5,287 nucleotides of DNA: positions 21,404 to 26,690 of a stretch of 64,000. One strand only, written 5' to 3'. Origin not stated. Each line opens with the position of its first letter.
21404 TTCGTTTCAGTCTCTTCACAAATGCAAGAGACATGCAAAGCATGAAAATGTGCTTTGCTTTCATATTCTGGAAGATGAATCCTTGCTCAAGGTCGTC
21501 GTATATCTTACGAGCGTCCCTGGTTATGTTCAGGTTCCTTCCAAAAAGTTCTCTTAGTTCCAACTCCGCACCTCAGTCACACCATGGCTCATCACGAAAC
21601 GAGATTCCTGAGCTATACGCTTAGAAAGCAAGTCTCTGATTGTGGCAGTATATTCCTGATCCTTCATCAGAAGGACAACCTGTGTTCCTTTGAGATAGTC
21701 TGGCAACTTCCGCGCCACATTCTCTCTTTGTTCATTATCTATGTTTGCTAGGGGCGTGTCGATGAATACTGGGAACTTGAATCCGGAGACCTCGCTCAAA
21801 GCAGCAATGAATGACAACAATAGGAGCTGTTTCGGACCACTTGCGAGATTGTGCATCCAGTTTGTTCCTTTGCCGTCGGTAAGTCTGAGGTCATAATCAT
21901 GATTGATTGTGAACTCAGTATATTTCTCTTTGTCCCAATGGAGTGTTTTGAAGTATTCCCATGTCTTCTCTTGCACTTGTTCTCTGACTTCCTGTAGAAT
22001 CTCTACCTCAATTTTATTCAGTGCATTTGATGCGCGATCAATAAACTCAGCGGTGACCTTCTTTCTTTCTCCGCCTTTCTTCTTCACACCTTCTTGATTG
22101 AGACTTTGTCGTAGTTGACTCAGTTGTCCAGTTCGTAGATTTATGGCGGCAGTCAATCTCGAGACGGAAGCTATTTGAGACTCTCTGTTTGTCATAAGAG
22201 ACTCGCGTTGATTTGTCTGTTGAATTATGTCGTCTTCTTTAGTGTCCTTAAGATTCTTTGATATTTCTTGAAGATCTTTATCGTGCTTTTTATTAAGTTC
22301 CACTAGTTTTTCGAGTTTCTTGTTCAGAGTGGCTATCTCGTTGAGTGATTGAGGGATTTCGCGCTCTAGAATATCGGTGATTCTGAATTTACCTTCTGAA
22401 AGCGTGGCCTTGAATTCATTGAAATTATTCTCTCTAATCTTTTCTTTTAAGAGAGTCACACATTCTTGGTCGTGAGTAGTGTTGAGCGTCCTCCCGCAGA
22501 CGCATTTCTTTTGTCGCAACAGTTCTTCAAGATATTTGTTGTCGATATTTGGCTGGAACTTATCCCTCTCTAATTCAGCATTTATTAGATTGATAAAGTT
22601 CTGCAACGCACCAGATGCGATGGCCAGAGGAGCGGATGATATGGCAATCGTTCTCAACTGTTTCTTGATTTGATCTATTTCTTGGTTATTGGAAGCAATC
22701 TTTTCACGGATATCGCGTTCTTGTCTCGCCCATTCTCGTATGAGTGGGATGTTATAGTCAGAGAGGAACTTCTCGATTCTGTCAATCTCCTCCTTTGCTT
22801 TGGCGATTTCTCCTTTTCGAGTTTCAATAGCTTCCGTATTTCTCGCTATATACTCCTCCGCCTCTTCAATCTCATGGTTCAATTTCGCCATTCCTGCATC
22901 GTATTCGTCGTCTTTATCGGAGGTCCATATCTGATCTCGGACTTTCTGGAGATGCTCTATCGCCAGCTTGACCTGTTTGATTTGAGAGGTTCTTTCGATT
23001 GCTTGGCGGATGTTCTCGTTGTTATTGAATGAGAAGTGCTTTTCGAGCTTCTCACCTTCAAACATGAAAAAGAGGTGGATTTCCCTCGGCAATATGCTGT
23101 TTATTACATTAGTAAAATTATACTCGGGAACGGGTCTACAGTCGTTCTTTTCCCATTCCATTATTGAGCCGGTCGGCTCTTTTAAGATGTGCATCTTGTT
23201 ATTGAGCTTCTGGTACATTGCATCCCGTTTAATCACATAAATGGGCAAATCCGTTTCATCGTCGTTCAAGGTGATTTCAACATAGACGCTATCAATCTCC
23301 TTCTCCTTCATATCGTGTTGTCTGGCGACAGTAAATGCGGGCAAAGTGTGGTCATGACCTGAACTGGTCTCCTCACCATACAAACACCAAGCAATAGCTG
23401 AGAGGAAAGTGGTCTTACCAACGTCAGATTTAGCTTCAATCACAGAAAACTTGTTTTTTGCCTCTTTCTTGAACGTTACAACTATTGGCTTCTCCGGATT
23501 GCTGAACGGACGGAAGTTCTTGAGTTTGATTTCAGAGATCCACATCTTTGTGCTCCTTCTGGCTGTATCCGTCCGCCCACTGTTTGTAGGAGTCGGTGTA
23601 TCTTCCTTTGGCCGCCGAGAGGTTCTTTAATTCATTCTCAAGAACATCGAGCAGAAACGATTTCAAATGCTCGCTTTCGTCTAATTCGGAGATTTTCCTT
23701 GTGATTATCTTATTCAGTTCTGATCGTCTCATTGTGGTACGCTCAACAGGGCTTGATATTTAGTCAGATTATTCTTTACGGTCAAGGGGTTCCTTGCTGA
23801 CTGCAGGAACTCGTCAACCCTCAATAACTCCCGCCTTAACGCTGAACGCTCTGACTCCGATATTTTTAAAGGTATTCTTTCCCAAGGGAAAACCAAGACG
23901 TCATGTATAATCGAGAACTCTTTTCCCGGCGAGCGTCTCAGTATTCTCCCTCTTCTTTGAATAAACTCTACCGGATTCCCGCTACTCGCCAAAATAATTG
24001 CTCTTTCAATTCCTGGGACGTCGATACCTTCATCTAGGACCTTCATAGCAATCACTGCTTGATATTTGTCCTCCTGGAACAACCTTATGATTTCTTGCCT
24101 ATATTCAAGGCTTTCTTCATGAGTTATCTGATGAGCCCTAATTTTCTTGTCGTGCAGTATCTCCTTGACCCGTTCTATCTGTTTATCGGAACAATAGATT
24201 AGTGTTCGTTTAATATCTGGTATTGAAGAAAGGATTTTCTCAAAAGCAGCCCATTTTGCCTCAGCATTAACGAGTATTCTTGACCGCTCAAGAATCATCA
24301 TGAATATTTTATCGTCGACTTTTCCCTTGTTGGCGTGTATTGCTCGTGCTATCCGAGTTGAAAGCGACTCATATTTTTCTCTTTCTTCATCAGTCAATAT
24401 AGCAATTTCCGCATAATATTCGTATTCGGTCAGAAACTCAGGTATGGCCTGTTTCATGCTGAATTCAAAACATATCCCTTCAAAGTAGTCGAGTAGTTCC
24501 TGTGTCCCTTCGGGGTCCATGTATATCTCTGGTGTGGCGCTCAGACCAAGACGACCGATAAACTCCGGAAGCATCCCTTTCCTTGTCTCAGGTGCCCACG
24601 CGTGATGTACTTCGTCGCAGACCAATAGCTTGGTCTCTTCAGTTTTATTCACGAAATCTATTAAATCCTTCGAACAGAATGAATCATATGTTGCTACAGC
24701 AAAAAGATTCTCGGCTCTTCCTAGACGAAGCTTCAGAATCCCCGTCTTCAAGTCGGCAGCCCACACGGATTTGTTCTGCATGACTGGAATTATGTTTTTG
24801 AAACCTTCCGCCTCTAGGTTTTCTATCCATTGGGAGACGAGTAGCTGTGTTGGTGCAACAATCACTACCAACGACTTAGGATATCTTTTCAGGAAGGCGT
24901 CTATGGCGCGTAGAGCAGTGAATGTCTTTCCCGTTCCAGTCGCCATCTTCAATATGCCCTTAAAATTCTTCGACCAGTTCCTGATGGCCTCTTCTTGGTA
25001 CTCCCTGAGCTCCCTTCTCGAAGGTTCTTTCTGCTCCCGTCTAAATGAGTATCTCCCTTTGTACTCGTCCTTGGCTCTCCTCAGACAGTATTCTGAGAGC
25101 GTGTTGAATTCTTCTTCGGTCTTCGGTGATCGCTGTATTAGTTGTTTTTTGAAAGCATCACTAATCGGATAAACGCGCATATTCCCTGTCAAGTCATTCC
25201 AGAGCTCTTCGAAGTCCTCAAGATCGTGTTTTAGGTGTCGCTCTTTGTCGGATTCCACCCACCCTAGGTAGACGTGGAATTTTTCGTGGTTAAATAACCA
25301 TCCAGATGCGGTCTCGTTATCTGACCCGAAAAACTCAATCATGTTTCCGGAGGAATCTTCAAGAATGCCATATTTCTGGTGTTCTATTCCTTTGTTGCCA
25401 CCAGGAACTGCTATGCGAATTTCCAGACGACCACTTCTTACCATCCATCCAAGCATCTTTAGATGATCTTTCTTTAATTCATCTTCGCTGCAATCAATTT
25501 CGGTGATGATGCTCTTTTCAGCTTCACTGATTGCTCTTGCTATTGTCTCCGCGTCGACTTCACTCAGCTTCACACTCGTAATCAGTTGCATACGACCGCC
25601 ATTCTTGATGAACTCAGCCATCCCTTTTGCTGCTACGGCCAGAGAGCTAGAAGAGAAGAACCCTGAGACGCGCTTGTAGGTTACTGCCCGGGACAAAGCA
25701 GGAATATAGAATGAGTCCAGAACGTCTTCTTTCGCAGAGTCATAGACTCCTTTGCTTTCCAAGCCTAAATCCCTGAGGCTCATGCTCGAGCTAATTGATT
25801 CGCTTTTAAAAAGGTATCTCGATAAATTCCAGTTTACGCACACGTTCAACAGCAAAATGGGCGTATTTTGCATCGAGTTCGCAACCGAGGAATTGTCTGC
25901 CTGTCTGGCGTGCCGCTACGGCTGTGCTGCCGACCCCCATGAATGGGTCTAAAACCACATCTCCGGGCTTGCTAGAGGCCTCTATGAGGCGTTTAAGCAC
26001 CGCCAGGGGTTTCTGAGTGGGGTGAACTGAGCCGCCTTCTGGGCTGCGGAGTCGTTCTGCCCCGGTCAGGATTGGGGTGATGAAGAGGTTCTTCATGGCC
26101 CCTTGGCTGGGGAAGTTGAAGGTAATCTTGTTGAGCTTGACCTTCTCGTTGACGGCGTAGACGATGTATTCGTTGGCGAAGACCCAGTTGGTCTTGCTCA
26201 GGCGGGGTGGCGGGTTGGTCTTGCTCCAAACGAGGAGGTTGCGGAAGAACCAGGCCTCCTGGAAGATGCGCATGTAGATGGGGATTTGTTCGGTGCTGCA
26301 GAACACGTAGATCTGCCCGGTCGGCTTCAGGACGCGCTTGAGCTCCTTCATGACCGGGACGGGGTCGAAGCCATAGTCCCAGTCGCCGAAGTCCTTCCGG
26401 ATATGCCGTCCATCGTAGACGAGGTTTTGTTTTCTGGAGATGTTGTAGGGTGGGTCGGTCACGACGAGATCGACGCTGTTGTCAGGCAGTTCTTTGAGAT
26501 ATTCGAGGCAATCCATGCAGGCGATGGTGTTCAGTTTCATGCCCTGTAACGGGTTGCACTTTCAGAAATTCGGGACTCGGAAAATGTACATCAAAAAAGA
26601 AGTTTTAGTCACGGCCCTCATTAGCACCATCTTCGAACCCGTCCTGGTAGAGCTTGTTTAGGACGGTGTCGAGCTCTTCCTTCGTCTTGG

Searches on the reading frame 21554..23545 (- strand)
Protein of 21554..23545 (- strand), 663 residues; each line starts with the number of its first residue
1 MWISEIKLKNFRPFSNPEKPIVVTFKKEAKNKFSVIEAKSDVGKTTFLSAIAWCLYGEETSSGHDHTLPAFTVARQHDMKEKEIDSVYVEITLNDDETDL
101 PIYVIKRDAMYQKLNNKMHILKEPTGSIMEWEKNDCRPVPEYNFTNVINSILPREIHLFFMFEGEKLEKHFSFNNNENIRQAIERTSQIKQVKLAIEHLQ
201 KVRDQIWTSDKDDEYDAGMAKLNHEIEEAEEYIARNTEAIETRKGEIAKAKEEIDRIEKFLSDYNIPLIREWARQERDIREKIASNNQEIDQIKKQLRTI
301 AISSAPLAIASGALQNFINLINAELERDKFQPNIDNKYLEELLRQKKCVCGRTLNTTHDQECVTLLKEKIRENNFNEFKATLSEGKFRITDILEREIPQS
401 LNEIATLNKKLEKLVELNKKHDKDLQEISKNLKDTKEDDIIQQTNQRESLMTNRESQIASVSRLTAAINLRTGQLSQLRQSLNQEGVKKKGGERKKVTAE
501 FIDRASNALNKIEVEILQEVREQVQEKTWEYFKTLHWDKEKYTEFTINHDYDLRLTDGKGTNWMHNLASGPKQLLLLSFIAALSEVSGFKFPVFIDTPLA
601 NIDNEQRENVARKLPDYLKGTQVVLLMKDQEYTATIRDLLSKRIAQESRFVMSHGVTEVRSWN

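Call 11: search_protein_families(library=pfam, proteins=[window:21554-23545:-], max_evalue=0.01)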
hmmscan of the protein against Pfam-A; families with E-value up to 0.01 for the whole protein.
window:21554-23545:- (663 aa): 3 families
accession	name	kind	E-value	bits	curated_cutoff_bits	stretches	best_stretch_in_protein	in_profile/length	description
PF13476.12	AAA_23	-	3.9e-11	44.4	27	1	6-297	2-200/201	AAA domain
PF02463.25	SMC_N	-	4.4e-09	36.5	40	1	409-636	59-205/220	RecF/RecN/SMC N terminal domain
PF13514.12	AAA_27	-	0.0019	18.3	22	0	1-66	1-61/206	AAA domain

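Call 80: search_protein_families(library=padloc, proteins=[window:21554-23545:-], max_evalue=0.00001)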
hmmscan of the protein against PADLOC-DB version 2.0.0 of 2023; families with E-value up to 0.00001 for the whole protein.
window:21554-23545:- (663 aa): 54 families (the best 25 are shown)
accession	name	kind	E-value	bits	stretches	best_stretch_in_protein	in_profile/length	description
PDLC02710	PbeC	-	2.2e-150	500.3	1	1-646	1-652/652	PbeC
PDLC02723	PbeC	-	7.2e-101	336.6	1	3-626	3-618/618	PbeC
PDLC02732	PbeC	-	7.4e-71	237.5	1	1-633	1-624/625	PbeC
PDLC02714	PbeC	-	1e-61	207.6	1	1-647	1-644/651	PbeC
PDLC02730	PbeC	-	1.2e-58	197.3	1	1-635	1-637/651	PbeC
PDLC02741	PbeC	-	5.4e-58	195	1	1-648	1-638/644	PbeC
PDLC02750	PbeC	-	8e-54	181.2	1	1-647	1-628/629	PbeC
PDLC02711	PbeC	-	5.5e-53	178.4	1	3-647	3-636/646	PbeC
PDLC02729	PbeC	-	5.6e-53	178.4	1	145-650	154-653/668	PbeC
PDLC02722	PbeC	-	1.1e-50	171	1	1-652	1-635/643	PbeC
PDLC02668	DndD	-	1.2e-47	161.2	1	1-650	1-642/659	DndD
PDLC02739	PbeC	-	2.7e-47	159.8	1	1-636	1-633/644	PbeC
PDLC02726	PbeC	-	2.2e-46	156.6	1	3-648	3-622/637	PbeC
PDLC02753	PbeC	-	2.4e-46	156.3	1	1-647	1-643/648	PbeC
PDLC02756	PbeC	-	4.5e-46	156.1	1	1-647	1-638/643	PbeC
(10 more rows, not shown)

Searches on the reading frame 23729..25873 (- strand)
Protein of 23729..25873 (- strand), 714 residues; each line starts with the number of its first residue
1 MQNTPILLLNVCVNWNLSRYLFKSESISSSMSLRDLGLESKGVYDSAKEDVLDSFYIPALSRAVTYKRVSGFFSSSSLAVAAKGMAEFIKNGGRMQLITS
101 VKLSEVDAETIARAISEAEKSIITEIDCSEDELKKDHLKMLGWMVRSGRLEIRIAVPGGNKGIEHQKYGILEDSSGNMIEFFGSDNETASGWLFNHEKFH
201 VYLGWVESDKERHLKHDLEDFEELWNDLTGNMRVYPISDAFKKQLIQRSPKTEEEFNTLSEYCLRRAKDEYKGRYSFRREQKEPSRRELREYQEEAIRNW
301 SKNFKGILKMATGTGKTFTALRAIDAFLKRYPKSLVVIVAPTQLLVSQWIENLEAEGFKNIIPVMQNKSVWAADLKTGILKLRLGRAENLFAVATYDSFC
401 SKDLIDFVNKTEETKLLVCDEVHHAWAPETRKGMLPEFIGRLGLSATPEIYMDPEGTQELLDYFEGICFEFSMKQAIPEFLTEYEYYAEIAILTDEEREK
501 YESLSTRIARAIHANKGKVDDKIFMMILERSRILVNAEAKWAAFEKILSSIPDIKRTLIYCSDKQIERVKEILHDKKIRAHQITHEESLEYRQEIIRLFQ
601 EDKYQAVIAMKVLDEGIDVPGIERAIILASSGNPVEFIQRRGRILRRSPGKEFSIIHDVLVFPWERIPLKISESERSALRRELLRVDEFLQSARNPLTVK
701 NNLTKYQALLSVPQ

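Call 11: search_protein_families(library=pfam, proteins=[window:23729-25873:-], max_evalue=0.01)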
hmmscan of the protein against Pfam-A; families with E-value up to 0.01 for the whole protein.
window:23729-25873:- (714 aa): 5 families
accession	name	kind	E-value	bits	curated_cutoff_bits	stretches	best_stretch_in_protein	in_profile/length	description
PF04851.21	ResIII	-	1.7e-24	87.1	22.5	1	288-449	3-163/164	Type III restriction enzyme, res subunit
PF00271.37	Helicase_C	-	9.2e-16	58.5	23.5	1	541-647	3-109/110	Helicase conserved C-terminal domain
PF00270.35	DEAD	-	1.4e-12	48.1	26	1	291-448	2-160/167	DEAD/DEAH box helicase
PF13245.12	AAA_19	-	0.0041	17.7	25.1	0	293-356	1-64/134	AAA domain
PF18766.7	SWI2_SNF2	-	0.0084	16.2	26.7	0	301-503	16-206/221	SWI2/SNF2 ATPase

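Call 80: search_protein_families(library=padloc, proteins=[window:23729-25873:-], max_evalue=0.00001)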
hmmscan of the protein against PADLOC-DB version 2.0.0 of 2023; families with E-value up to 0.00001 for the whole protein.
window:23729-25873:- (714 aa): 19 families
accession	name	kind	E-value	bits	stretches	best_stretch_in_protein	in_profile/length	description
PDLC02707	PbeA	-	2.9e-218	724.8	1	39-699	6-668/672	PbeA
PDLC02704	PbeA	-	4.6e-194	644.7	1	38-698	4-680/682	PbeA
PDLC02706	PbeA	-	1.3e-124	415.4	1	49-705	8-717/722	PbeA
PDLC02703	PbeA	-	1e-87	293.3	1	40-651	6-603/626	PbeA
PDLC02705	PbeA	-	1.3e-61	206.7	1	41-695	8-673/691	PbeA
PDLC03658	mREase_IV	-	2.7e-19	66.4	1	553-659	450-557/953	Type IV methyl-directed restriction enzyme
PDLC02193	PLD_Helicase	-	5.3e-16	56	1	46-360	8-301/905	-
PDLC03597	REase_MTase_IIG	-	2e-13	46.8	1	281-359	160-243/1646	Type IIG restriction enzyme-methyltransferase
PDLC03051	REase_MTase_I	-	5.2e-11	38.4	0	602-671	555-624/1591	Type I restriction enzyme-methyltransferase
PDLC03659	mREase_IV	-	1.5e-10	37.6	1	392-659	316-565/945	Type IV methyl-directed restriction enzyme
PDLC01439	typeIV_DinG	-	3.3e-10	37.2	0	282-477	14-159/575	CAS-IV-A; associated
PDLC01089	C3a193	-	1.8e-07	27.9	0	544-647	477-582/983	poss. alt. Cas3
PDLC04986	PDC-S28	-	2e-07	27.7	1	274-355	20-103/831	-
PDLC03928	PsyrT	-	2.4e-07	27.4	1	536-643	225-331/689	-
PDLC01763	Cas3b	-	4.9e-07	26.9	1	256-354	227-314/762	-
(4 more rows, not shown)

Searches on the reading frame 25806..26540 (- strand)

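Call 11: search_protein_families(library=pfam, proteins=[window:25806-26540:-], max_evalue=0.01)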
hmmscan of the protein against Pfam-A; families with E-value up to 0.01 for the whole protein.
window:25806-26540:- (244 aa): 5 families
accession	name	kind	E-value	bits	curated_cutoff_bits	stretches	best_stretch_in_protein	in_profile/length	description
PF01555.25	N6_N4_Mtase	-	2.8e-44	152.1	26.7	1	23-231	1-220/221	DNA methylase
PF08241.18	Methyltransf_11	-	7.2e-05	23.8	21.2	0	59-78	75-94/95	Methyltransferase domain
PF01170.24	UPF0020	-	0.00027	21.1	22.3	0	17-37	114-136/197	RMKL-like, methyltransferase domain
PF13847.12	Methyltransf_31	-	0.00091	19.4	27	0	16-79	67-109/145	Methyltransferase domain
PF02086.21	MethyltransfD12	-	0.0017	18.6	22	0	181-218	11-46/253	D12 class N6 adenine-specific DNA methyltransferase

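Call 80: search_protein_families(library=padloc, proteins=[window:25806-26540:-], max_evalue=0.00001)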
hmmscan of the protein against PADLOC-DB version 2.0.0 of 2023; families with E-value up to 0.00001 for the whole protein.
window:25806-26540:- (244 aa): 63 families (the best 25 are shown)
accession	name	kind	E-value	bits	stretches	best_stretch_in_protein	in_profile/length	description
PDLC03371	MTase_II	-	6.1e-59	197.7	1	2-238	9-256/260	Type II methyltransferase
PDLC03216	MTase_II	-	2.4e-52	176.1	1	2-238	10-259/364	Type II methyltransferase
PDLC03738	oMTase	-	6.8e-49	164.5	1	3-239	20-270/376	orphan methyltransferase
PDLC03299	MTase_II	-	1.7e-41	140.7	2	5-109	16-115/296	Type II methyltransferase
PDLC03265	MTase_II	-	1.2e-35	121.6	2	6-111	27-128/333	Type II methyltransferase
PDLC03320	MTase_II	-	1.7e-33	114.1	2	172-238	212-278/289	Type II methyltransferase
PDLC03308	MTase_II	-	9.4e-33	111.8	1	9-233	175-393/419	Type II methyltransferase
PDLC03279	MTase_II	-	1.7e-32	110.5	1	5-234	358-584/587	Type II methyltransferase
PDLC03387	MTase_II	-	1e-30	104.9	2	94-235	137-276/289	Type II methyltransferase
PDLC03228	MTase_II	-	6.2e-30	102.7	2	169-234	140-205/227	Type II methyltransferase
PDLC03353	MTase_II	-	6.7e-28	95.9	1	6-235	12-251/260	Type II methyltransferase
PDLC03295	MTase_II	-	6.9e-27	92.7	2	1-80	1-74/292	Type II methyltransferase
PDLC03302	MTase_II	-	3e-26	90.3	1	4-234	5-260/626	Type II methyltransferase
PDLC03339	MTase_II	-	1.7e-25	87.7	2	173-234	210-271/399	Type II methyltransferase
PDLC03230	MTase_II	-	8.7e-25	85.8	2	168-231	216-279/360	Type II methyltransferase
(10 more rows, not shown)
